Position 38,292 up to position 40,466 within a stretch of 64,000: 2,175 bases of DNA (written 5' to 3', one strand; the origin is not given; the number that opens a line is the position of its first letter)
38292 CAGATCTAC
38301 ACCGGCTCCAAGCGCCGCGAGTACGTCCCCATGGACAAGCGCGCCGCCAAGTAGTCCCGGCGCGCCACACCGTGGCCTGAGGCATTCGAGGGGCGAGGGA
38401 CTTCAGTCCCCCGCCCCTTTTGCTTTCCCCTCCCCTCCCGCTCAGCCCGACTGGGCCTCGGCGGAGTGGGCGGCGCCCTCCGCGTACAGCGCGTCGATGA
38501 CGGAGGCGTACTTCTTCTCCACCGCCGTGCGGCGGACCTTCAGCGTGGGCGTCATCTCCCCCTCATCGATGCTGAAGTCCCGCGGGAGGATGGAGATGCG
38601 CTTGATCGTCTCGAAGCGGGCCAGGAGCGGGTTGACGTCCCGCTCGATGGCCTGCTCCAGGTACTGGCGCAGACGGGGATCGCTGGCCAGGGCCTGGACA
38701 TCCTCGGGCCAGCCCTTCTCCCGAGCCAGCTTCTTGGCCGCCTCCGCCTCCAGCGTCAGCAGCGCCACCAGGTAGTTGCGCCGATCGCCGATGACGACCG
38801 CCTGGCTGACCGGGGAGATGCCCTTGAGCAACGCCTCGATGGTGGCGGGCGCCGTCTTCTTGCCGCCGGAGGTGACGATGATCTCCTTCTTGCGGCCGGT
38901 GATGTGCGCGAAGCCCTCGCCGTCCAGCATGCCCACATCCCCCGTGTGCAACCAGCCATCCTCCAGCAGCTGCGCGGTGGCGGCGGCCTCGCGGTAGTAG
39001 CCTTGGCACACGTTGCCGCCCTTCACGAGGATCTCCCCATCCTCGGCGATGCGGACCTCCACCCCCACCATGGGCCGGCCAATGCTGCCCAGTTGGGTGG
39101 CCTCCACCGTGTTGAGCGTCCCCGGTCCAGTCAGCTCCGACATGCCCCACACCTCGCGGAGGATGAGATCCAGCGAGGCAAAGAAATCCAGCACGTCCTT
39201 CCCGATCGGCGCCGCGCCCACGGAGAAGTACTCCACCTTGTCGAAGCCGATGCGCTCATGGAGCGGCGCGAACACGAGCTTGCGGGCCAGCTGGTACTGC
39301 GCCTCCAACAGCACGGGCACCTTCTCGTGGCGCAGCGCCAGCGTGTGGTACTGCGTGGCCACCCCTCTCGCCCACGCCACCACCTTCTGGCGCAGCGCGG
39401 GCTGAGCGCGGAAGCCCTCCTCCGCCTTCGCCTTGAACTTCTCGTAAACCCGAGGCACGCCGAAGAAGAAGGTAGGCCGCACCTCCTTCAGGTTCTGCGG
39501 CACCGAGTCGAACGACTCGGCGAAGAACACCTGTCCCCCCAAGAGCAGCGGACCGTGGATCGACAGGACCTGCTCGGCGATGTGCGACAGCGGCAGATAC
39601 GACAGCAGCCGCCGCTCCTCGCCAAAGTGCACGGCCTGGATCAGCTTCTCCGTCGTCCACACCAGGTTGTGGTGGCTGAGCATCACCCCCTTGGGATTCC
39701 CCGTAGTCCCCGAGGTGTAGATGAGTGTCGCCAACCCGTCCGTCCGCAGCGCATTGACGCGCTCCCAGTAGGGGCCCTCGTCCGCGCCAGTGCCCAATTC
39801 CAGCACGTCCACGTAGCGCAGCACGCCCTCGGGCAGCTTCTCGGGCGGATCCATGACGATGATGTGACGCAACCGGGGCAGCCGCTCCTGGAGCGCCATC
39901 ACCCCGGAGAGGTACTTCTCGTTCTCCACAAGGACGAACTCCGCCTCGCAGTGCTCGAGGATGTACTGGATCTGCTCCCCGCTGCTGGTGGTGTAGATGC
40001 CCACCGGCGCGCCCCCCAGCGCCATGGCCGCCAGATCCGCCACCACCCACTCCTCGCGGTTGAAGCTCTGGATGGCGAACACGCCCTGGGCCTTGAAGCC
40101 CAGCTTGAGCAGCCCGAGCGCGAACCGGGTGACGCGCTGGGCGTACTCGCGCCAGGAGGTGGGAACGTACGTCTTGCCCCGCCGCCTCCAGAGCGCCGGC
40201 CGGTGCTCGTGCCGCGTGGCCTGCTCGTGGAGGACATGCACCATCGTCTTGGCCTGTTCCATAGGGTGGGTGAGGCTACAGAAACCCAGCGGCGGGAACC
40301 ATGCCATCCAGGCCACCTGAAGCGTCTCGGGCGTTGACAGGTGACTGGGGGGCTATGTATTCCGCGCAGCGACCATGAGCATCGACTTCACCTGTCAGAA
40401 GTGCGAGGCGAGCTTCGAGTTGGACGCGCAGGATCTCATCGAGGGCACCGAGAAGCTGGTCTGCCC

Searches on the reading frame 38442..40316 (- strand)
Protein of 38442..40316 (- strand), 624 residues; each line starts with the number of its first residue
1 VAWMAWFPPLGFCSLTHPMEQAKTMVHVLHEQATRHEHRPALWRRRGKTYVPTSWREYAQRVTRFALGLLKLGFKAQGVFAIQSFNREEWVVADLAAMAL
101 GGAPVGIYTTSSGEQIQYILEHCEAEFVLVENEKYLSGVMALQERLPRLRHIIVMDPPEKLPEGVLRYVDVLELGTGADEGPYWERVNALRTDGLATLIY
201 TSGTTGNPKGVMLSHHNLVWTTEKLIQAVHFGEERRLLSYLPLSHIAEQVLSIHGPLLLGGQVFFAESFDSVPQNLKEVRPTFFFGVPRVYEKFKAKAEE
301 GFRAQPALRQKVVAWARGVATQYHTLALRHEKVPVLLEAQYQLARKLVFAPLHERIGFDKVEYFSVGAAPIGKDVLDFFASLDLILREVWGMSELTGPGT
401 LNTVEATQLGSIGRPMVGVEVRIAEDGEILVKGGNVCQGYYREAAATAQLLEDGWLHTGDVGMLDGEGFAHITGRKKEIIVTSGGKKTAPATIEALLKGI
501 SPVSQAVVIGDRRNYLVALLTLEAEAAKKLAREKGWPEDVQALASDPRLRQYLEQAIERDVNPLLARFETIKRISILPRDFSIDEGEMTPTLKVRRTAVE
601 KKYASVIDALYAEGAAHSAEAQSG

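Call 71: search_protein_families(library=pfam, proteins=[window:38442-40316:-], max_evalue=0.00001)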
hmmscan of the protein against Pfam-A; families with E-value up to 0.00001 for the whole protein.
window:38442-40316:- (624 aa): 2 families
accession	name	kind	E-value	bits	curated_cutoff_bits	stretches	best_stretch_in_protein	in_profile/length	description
PF00501.34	AMP-binding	-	3.9e-73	246.9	29.9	1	30-441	2-384/384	AMP-binding enzyme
PF23562.2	AMP-binding_C_3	-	3.3e-13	50.5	20.8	1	478-613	2-122/124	AMP-binding enzyme C-terminal domain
